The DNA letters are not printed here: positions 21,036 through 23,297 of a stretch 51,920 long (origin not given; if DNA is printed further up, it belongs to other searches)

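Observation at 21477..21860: PIN (PhoH/YlaK-like) nuclease domain inserted inside the ATPase domain of the first Hsp70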

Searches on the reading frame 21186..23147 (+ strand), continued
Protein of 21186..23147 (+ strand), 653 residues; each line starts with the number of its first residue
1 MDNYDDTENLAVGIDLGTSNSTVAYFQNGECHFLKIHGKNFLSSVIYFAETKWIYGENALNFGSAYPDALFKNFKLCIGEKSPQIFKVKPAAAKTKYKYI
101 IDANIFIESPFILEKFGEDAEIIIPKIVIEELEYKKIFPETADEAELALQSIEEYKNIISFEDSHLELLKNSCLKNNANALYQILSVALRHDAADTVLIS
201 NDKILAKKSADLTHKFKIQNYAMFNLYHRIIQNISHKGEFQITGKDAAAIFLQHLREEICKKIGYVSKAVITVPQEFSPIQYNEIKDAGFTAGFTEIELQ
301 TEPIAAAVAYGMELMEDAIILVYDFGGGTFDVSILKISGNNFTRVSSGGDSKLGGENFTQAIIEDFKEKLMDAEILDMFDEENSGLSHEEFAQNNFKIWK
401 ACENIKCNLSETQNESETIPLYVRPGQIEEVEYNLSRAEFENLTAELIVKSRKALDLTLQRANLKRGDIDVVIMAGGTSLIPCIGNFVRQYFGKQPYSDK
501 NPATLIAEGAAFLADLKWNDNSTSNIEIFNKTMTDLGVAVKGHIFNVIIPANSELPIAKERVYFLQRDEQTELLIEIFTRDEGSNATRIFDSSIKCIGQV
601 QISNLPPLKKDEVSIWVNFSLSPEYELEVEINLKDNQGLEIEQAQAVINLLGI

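Call 38: find_related_loci(query=A1, collection=genome_contigs, flank=10000)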
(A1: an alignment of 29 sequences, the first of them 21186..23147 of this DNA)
Query A1 (653 aa) in genome_contigs; peptide patterns used: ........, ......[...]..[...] (x = any residue, [..] = any of these).
600 stretches matched a pattern (row limit reached: there are more); 593 encode a relative of the query (tblastn E <= 1e-3); the best 80 are kept; 80 distinct loci.
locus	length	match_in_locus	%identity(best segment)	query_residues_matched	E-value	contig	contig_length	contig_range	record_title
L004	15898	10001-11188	32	219-621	2e-52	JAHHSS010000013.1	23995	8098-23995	MAG: Peptostreptococcus sp. isolate MAG062 MAG062_13, whole genome shotgun sequence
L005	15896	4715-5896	31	217-621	4e-52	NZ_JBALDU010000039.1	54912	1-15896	MAG: Nostoc sp. isolate P2164 bin 3 NODE_406_length_54912_cov_16.048416, whole genome shotgun sequence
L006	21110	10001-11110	33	242-621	2e-52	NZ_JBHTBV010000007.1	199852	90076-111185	Gordonibacter pamelaeae strain CCUG 55131 GCM70025281_26, whole genome shotgun sequence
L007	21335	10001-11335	33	12-621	7e-52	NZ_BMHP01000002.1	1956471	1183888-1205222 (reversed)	Paenibacillus nasutitermitis strain CGMCC 1.15178 sequence02, whole genome shotgun sequence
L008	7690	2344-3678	33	12-621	3e-51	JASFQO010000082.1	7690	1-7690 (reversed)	MAG: Bacillota bacterium isolate D0819S20remetaG_Bin_55 D0819S20remetaG_FD_scaffold_633_c2, whole genome shotgun sequenc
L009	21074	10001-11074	32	248-621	1e-50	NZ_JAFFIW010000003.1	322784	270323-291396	Mesorhizobium sp. dw_380 3, whole genome shotgun sequence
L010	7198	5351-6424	32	248-621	3e-51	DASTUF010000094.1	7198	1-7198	MAG TPA_asm: Gemmatimonadales bacterium isolate SMAG_U2325 k141_1011004, whole genome shotgun sequence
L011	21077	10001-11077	33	248-621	8e-51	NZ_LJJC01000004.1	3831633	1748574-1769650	Heyndrickxia shackletonii strain LMG 18435 super11, whole genome shotgun sequence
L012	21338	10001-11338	32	12-621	3e-50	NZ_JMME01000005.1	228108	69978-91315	Selenomonas sp. AE3005 DL94DRAFT_scaffold00004.4_C, whole genome shotgun sequence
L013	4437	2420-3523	32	237-621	2e-50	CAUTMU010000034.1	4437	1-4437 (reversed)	MAG TPA_asm: uncultured Acholeplasmataceae bacterium isolate ERR10228879_bin.11_MetaWRAP_v1.3_MAG genome assembly, conti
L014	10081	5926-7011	31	248-621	3e-50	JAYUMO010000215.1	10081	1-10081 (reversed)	MAG: Gemmatimonadaceae bacterium isolate GFS_960 GFS_960_214, whole genome shotgun sequence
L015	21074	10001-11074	32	248-621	3e-50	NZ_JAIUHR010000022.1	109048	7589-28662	Mesorhizobium sp. CA14 contig_22, whole genome shotgun sequence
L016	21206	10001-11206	31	203-621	3e-50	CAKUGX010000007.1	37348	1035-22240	MAG: uncultured Collinsella sp. isolate REFINED_METABAT215_TOP10_CONTIGS_1500_ASSEMBLY_K77_MERGED__Hadza_MoBio_hadza-I-L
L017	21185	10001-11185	29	219-621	5e-50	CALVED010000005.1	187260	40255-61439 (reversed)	MAG: Candidatus Gastranaerophilales bacterium isolate BRZ_AN__bin63 genome assembly, contig: BRZ_AN__NODE_71_length_1872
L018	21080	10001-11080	33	248-621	6e-50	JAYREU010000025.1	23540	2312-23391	MAG: Candidatus Absconditabacterales bacterium isolate SH_SHASGE3bin.15 k141_503694, whole genome shotgun sequence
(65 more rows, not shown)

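Call 39: predict_structure(alignment_id=A2)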
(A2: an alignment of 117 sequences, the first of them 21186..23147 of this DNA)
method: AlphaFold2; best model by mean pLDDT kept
length: 653 residues; sequences in the alignment: 117
mean_pLDDT: 90.1   pTM: 0.91
mean pLDDT of the five models: 90.1, 89.5, 88.5, 88.5, 87.7
residues with pLDDT >= 90: 478; 70-90: 136; 50-70: 29; < 50: 10
segments of 3 or more residues with pLDDT < 50: 1-7, 173-175
pLDDT, mean of each block of 10 residues (from residue 1): 45 94 91 91 90 89 90 91 84 78 96 89 96 94 96 95 88 56 93 94 87 89 91 76 95 95 92 91 96 95 91 75 92 90 90 93 98 95 94 96 95 96 96 97 97 95 94 93 95 87 93 88 71 93 95 94 92 94 92 94 91 93 93 89 78 87
secondary structure, 60 per line:
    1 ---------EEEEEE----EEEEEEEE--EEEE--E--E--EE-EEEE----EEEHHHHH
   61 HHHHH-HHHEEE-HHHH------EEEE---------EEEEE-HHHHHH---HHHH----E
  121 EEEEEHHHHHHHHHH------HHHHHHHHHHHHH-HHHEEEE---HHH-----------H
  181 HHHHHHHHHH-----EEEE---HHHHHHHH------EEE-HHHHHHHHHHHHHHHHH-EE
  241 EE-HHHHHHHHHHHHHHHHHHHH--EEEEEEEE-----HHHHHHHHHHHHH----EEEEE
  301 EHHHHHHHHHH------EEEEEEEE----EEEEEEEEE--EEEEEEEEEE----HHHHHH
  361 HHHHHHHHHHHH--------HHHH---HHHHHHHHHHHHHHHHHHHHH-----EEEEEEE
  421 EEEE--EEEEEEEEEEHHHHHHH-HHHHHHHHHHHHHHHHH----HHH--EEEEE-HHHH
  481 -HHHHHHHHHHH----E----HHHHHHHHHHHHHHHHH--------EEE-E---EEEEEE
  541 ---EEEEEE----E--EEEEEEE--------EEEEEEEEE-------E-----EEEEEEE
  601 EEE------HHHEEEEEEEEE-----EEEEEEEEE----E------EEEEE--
elements in order: E10-15 E20-27 E30-33 E45-48 E53-55 H56-65 E70-72 H74-77 E84-87 E97-101 H103-108 H112-115 E120-125 H126-135 H142-154 E159-162 H180-190 E196-199 H203-210 E217-219 H221-237 E239-242 H244-263 E266-273 H279-291 E296-301 H302-311 E318-325 E330-338 E341-350 H355-372 H381-384 H388-408 E414-424 E427-436 H437-443 H445-461 E471-475 H477-480 H482-492 H502-518 E527-529 E535-540 E544-549 E557-563 E572-580 E594-603 E613-621 E627-635 E647-651
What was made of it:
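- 21186..23147 (+): Hsp70-PIN gene (653 aa): NBD with PIN inserted in subdomain IB, then SBD-beta, no alpha-helical lid. AF2 pLDDT 90.1, pTM 0.91 (call 39).
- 21471..21845 (+): PIN_4-type PIN domain (residues ~96-220), followed by connecting helix 221-237 (21846-21896). Model secondary structure runs from E97-101 to E217-219 (call 39).
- On Hsp70 family (PF00012): The model has a beta-rich C-terminal domain at 527-651 (call 39).
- AF2 full length: pLDDT 90.1, pTM 0.91, with the PIN between strands 84-87 and 239-242 (call 39).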

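Call 42: fold_search(model_id=the predicted structure, library=pdb)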
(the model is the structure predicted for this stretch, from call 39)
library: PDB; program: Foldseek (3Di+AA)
matches with E <= 10: 1462; with E <= 0.001: 564
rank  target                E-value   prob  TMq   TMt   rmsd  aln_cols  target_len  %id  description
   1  9a5j_A                1.2e-43  1.00  0.62  0.66   4.7       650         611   23  Integrative model of DNAK-GUDB by crosslinking MS and deep learning (released 2024-09-18)
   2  6eof                  1.2e-43  1.00  0.64  0.79   9.4       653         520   22  Crystal structure of AMPylated GRP78 in ADP state (released 2017-11-01)
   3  7krt_A                2.0e-43  1.00  0.63  0.69   8.2       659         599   22  Restraining state of a truncated Hsp70 DnaK (released 2021-09-15)
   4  7ko2_D                2.6e-43  1.00  0.63  0.68   9.1       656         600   22  Restraining state of near full-length Hsp70 DnaK (released 2021-09-15)
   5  5nro_A                7.3e-43  1.00  0.63  0.68   8.2       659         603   22  Structure of full-length DnaK with bound J-domain (released 2018-01-17)
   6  6zmd_A                9.1e-43  1.00  0.63  0.78  10.0       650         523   22  Crystal structure of HYPE covalently tethered to BiP bound to AMP-PNP (released 2021-04-14)
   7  7ko2_B                1.1e-42  1.00  0.63  0.68   9.5       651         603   22  Restraining state of near full-length Hsp70 DnaK (released 2021-09-15)
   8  6eob                  1.1e-42  1.00  0.64  0.79   9.9       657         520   21  Crystal structure of AMPylated GRP78 in apo form (Crystal form 1) (released 2017-11-01)
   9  6eoc                  2.8e-42  1.00  0.63  0.78   9.6       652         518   21  Crystal structure of AMPylated GRP78 in apo form (Crystal form 2) (released 2017-11-01)
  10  4b9q_A                5.0e-42  1.00  0.63  0.68  10.2       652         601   23  Open conformation of ATP-bound Hsp70 homolog DnaK (released 2012-11-14)
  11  4jn4_A                5.2e-42  1.00  0.62  0.67   9.3       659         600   22  Allosteric opening of the polypeptide-binding site when an Hsp70 binds ATP (released 2013-05-29)
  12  4b9q_D                8.7e-42  1.00  0.63  0.69   9.6       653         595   22  Open conformation of ATP-bound Hsp70 homolog DnaK (released 2012-11-14)
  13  2v7y                  9.2e-42  1.00  0.50  0.64  25.7       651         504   23  Crystal structure of the molecular chaperone DnaK from Geobacillus kaustophilus HTA426 in post-ATP hydrolysis state (released 2008-04-08)
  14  5o4p_B                2.1e-41  1.00  0.63  0.78  10.2       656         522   22  Crystal structure of AMPylated GRP78 (released 2017-11-01)
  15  4b9q_C                2.5e-41  1.00  0.62  0.68  10.1       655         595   22  Open conformation of ATP-bound Hsp70 homolog DnaK (released 2012-11-14)
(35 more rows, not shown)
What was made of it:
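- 21186..23147 (+): Foldseek matches ATP-state DnaK/BiP, TM (target-normalised) 0.66-0.80 (call 42).
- On Hsp70 family (PF00012): The full-length model aligns over about 650 columns to DnaK/BiP containing SBD-beta, TM (target-normalised) up to 0.80 (call 42).
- The full model matches ATP-state DnaK/BiP (call 42).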

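Call 52: find_encoding_contigs(protein=P0010, flank=10000, max_places=2)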
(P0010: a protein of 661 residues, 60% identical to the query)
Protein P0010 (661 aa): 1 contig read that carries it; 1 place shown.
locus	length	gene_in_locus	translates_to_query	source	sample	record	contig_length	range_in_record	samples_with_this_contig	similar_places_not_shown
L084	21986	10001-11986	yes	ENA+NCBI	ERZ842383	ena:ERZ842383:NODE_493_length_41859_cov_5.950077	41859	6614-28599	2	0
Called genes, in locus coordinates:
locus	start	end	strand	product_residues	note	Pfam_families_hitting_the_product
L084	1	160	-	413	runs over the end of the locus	PF00464:SHMT, PF00155:Aminotran_1_2, PF01212:Beta_elim_lyase (weak)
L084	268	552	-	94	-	PF01844:HNH, PF13395:HNH_4 (weak), PF14279:HNH_5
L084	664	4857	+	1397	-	PF00480:ROK (faint), PF01869:BcrAD_BadFG, PF09989:DUF2229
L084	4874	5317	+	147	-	-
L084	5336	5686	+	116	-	-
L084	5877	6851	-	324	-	PF10112:Halogen_Hydrol, PF05154:TM2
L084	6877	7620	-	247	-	PF02811:PHP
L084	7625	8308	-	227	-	PF00834:Ribul_P_3_epim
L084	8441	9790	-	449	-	PF00083:Sugar_tr, PF07690:MFS_1, PF06779:MFS_4, PF07690:MFS_1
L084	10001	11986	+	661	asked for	PF00012:HSP70 (weak), PF13638:PIN_4, PF00012:HSP70, PF06723:MreB_Mbl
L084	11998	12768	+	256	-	-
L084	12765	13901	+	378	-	PF00012:HSP70, PF06723:MreB_Mbl (weak)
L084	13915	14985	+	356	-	-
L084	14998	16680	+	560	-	PF00012:HSP70, PF06723:MreB_Mbl (weak)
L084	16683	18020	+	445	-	-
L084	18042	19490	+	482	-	PF00012:HSP70, PF06723:MreB_Mbl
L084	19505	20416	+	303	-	PF00004:AAA, PF13173:AAA_14 (weak), PF17862:AAA_lid_3 (weak)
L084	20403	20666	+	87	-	PF03692:CxxCxxCC (weak)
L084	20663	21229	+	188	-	PF01965:DJ-1_PfpI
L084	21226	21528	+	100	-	-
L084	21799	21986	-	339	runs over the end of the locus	PF13407:Peripla_BP_4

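Call 53: find_encoding_contigs(protein=P0001, flank=10000, max_places=2)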
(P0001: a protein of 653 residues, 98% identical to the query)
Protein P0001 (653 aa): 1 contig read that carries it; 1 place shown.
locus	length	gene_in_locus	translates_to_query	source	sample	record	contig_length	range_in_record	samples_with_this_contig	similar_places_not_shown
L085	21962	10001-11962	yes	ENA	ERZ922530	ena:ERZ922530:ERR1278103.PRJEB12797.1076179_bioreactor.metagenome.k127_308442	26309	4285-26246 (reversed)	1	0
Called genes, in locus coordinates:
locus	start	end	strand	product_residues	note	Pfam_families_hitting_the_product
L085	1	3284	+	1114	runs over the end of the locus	?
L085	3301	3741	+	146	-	-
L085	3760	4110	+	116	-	-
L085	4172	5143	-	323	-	-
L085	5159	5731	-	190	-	-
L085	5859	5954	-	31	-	-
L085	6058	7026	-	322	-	PF10112:Halogen_Hydrol, PF05154:TM2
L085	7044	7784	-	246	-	PF02811:PHP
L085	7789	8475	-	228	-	PF00834:Ribul_P_3_epim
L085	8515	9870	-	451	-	PF00083:Sugar_tr, PF07690:MFS_1, PF06779:MFS_4, PF07690:MFS_1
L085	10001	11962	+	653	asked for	PF13638:PIN_4, PF00012:HSP70, PF06723:MreB_Mbl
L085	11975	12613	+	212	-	-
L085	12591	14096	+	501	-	PF00012:HSP70, PF06723:MreB_Mbl (weak)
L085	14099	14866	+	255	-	-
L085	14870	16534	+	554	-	PF00012:HSP70, PF06723:MreB_Mbl (faint)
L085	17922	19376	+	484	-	PF00012:HSP70, PF06723:MreB_Mbl, PF00012:HSP70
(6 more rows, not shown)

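Call 60: search_protein_families(library=pfam, proteins=[P0002, P0017, P0039, P0051, L001:12569-13387:+, L001:14882-16327:+, L001:18068-19429:+, L001:21449-21970:+, L002:13497-14594:+, L002:19800-21491:+], max_evalue=0.01)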
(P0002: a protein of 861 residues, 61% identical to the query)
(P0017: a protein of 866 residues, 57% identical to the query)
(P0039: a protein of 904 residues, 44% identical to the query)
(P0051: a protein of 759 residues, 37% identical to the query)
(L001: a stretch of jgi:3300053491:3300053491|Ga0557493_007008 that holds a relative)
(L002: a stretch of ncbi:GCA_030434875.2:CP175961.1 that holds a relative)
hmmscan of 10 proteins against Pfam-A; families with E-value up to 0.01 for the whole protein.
P0002 (861 aa): 3 families
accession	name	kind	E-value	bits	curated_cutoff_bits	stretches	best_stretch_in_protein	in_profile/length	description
PF00012.26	HSP70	-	7.2e-81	272.6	20.6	2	437-855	104-497/599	Hsp70 protein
PF13638.12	PIN_4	-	6.5e-17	62.5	21.9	1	294-411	1-123/132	PIN domain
PF06723.19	MreB_Mbl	-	4.2e-16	59.1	27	1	451-563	77-185/327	MreB/Mbl protein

P0017 (866 aa): 6 families
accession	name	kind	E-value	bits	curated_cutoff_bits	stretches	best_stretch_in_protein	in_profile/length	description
PF00012.26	HSP70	-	2.1e-80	271.1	20.6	2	442-835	104-474/599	Hsp70 protein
PF13638.12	PIN_4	-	3.7e-18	66.5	21.9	1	298-415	1-122/132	PIN domain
PF06723.19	MreB_Mbl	-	2.3e-14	53.4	27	1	458-543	79-165/327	MreB/Mbl protein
PF00069.31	Pkinase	-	1.5e-08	34.8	31.7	1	57-149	156-256/263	Protein kinase domain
PF07714.23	PK_Tyr_Ser-Thr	-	5.5e-08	32.9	23.1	1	53-153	159-256/258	Protein tyrosine and serine/threonine kinase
PF14450.12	FtsA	-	0.0011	19.8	31.8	0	529-706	4-106/127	Cell division protein FtsA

P0039 (904 aa): 4 families
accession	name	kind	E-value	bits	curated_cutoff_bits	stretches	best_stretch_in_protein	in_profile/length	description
PF00012.26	HSP70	-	2.5e-80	270.8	20.6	2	491-885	109-486/599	Hsp70 protein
PF13638.12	PIN_4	-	5.2e-18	66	21.9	1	338-458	1-124/132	PIN domain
PF06723.19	MreB_Mbl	-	9.7e-18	64.5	27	1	500-762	78-319/327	MreB/Mbl protein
PF14450.12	FtsA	-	0.0014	19.4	31.8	0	250-273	2-25/127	Cell division protein FtsA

P0051 (759 aa): 4 families
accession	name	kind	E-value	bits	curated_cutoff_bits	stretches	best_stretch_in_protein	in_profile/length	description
PF00012.26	HSP70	-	8.9e-78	262.4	20.6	2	332-727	99-474/599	Hsp70 protein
PF06723.19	MreB_Mbl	-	6e-21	75.1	27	1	344-618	71-321/327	MreB/Mbl protein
PF13638.12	PIN_4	-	7.5e-16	59.1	21.9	1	196-322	1-130/132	PIN domain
PF01850.27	PIN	-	0.0002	22.4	23.6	1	196-311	1-117/120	PIN domain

L001:12569-13387:+ (272 aa): 1 family
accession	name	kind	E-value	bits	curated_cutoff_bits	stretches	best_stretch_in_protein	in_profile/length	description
PF08700.17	VPS51_Exo84_N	-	0.0042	17.6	24.2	0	136-160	33-57/87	Vps51/EXO84/COG1 N-terminal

L001:14882-16327:+ (481 aa): 1 family
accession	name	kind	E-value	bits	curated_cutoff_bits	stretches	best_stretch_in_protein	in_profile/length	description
PF05531.17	NPV_P10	-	0.0058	17.5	29.8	0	185-222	15-52/75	Nucleopolyhedrovirus P10 protein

L001:18068-19429:+ (453 aa): 0 families

L001:21449-21970:+ (173 aa): 0 families

L002:13497-14594:+ (365 aa): 1 family
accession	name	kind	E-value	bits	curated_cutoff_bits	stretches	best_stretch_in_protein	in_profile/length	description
PF23100.1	DUF2096_N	-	0.0013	19.5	26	0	263-313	6-58/96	DUF2096 N-terminal four-helical bundle domain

L002:19800-21491:+ (563 aa): 2 families
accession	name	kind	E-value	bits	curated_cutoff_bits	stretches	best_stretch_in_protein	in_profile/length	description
PF05531.17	NPV_P10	-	0.0007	20.5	29.8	0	312-352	8-52/75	Nucleopolyhedrovirus P10 protein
PF04136.21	COG3_N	-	0.0054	17.1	27.9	1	283-356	15-87/147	Conserved oligomeric Golgi complex subunit 3, N-terminal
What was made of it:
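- On PIN domain superfamily, PIN_4 (PF13638; SMG6/PhoH2 type): Homologues score 59-66 bits (call 60).
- The PIN_4 score is 44 bits here against 59-66 bits in homologues (call 60).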

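Call 67: find_encoding_contigs(protein=P0011, flank=10000, max_places=1)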
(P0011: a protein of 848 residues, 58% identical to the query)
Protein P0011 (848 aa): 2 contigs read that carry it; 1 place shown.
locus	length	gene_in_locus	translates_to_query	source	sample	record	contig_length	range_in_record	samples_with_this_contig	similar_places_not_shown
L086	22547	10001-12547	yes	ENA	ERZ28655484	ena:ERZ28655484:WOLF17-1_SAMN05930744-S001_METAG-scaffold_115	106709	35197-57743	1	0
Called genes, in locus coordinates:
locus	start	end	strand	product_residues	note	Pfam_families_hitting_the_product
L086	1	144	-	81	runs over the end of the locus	-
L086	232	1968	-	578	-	PF01855:POR_N, PF02775:TPP_enzyme_C, PF00037:Fer4 (faint), PF12797:Fer4_2 (faint), PF13237:Fer4_10 (weak), PF14697:Fer4_21 (weak)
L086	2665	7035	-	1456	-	PF04851:ResIII, PF07669:Eco57I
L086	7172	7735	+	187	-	-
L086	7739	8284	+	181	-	-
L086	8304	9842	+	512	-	PF00474:SSF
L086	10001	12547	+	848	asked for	PF00012:HSP70 (weak), PF13638:PIN_4, PF00012:HSP70, PF06723:MreB_Mbl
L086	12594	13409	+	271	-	-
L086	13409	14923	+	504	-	PF00012:HSP70, PF06723:MreB_Mbl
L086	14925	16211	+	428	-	-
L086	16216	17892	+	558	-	PF00012:HSP70, PF06723:MreB_Mbl (weak)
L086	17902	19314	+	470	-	-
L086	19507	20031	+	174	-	PF01923:Cob_adeno_trans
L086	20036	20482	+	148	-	PF02050:FliJ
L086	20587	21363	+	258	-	PF01464:SLT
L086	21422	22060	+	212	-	PF03448:MgtE_N (weak)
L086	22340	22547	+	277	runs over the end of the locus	PF02110:HK, PF01256:Carb_kinase (weak)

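Call 68: find_encoding_contigs(protein=P0061, flank=10000, max_places=2)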
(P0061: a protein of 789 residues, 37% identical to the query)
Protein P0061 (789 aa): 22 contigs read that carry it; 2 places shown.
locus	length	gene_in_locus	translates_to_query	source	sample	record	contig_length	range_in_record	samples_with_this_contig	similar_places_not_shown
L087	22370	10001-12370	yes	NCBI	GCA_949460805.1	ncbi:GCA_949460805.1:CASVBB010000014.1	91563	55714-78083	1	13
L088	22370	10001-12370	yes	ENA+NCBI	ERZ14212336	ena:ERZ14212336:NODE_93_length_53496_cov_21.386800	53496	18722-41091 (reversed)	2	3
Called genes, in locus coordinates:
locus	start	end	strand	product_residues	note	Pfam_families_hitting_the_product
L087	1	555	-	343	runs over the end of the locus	-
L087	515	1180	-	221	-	PF12822:ECF_trnsprt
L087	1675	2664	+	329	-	PF01609:DDE_Tnp_1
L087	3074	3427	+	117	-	PF14198:TnpV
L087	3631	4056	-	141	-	-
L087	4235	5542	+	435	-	PF13936:HTH_38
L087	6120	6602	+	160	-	PF13353:Fer4_12, PF04055:Radical_SAM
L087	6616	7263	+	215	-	PF00149:Metallophos (weak), PF13277:YmdB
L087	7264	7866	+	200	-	PF02223:Thymidylate_kin, PF13238:AAA_18 (weak)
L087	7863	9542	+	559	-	PF13597:NRDD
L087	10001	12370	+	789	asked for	PF00012:HSP70 (weak), PF13638:PIN_4, PF00012:HSP70, PF06723:MreB_Mbl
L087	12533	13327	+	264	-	-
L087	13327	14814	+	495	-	PF00012:HSP70, PF06723:MreB_Mbl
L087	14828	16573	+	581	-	-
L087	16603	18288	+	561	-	PF00012:HSP70, PF06723:MreB_Mbl (faint)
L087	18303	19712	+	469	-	-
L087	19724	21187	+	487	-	PF00012:HSP70, PF06723:MreB_Mbl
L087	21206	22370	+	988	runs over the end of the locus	PF00176:SNF2-rel_dom, PF04851:ResIII (faint), PF00271:Helicase_C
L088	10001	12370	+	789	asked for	PF00012:HSP70 (weak), PF13638:PIN_4, PF00012:HSP70, PF06723:MreB_Mbl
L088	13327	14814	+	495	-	PF00012:HSP70, PF06723:MreB_Mbl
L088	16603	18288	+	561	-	PF00012:HSP70, PF06723:MreB_Mbl (faint)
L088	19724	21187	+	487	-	PF00012:HSP70, PF06723:MreB_Mbl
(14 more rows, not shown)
